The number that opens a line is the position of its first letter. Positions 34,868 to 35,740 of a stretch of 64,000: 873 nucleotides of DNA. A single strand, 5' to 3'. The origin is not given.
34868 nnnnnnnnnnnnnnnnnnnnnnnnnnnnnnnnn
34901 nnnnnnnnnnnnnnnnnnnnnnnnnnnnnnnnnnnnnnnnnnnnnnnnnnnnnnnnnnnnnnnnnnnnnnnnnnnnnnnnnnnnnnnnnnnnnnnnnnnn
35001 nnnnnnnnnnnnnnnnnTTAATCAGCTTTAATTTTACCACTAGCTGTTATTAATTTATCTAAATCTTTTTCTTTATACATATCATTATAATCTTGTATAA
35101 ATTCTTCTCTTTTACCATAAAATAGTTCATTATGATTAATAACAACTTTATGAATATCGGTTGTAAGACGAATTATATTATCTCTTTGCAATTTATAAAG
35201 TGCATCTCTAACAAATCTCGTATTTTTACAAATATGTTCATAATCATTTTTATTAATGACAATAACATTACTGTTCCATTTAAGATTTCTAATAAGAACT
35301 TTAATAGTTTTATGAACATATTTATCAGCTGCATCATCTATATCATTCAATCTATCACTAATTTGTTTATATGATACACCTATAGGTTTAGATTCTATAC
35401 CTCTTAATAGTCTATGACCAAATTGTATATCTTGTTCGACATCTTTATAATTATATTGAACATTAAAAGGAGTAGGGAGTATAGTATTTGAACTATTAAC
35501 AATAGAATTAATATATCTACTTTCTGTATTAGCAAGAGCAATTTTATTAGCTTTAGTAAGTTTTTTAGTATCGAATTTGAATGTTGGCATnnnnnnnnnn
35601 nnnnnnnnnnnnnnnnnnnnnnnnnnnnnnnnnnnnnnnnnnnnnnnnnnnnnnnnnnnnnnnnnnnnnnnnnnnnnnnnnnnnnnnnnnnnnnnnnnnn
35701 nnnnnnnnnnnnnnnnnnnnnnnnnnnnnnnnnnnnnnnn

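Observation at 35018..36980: Duplicated gene-plus-regulatory-region cassette with a 58-nt near-identical upstream element and a CA-rich GC-elevated extension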

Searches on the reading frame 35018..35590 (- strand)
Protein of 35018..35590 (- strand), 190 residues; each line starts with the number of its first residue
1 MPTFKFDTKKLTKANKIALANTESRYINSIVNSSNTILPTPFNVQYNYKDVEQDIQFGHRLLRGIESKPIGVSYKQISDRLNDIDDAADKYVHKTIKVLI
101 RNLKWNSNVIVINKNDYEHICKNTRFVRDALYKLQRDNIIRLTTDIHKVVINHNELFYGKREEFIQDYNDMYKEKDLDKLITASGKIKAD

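Call 11: search_protein_families(library=phrogs, proteins=[window:35018-35590:-], max_evalue=0.01)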
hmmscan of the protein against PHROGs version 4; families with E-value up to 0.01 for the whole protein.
window:35018-35590:- (190 aa): 0 families

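Call 12: search_protein_families(library=pfam, proteins=[window:35018-35590:-], max_evalue=0.1)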
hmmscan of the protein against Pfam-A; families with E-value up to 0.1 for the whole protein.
window:35018-35590:- (190 aa): 2 families
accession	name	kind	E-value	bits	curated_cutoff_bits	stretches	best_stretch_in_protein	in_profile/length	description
PF11647.13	MLD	-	0.012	16.1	35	1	67-90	16-39/81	Membrane Localization Domain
PF19424.5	UNC80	-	0.026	13.5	22.7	1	89-154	368-432/706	Protein UNC80 central region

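Call 108: find_encoding_contigs(protein=window:35018-35590:-, flank=3000, max_places=10)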
Protein window:35018-35590:- (190 aa): 13 contigs read that carry it; 8 places shown.
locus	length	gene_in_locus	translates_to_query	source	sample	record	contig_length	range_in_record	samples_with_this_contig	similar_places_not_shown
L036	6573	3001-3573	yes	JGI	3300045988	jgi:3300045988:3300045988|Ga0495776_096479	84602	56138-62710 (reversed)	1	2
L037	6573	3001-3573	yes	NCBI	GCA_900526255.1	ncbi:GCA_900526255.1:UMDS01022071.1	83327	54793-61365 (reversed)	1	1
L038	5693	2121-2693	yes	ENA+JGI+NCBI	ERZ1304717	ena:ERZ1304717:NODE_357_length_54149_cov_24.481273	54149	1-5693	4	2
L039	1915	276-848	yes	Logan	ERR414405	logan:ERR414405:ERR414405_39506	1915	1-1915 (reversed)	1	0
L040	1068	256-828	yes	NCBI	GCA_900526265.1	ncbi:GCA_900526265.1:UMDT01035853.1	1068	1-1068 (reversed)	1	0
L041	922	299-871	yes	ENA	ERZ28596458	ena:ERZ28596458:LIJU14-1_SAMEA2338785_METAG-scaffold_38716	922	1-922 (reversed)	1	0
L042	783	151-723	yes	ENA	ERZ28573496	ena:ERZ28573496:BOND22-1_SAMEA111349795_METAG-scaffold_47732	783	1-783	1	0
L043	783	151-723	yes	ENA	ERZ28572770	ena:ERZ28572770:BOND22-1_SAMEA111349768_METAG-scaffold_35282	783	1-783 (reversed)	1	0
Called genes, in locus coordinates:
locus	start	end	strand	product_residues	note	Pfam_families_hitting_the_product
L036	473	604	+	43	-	-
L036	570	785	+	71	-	-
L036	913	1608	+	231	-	-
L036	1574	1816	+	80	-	-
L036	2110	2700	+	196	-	-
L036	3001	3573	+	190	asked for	-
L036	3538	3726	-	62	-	-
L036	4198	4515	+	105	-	-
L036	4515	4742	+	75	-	-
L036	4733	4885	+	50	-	-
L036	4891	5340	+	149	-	-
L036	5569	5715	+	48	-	-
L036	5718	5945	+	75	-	-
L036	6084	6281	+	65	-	-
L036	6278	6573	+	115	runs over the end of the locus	-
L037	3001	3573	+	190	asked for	-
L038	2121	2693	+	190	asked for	-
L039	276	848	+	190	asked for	-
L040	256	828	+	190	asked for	-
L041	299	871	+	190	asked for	-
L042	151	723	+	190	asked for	-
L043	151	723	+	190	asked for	-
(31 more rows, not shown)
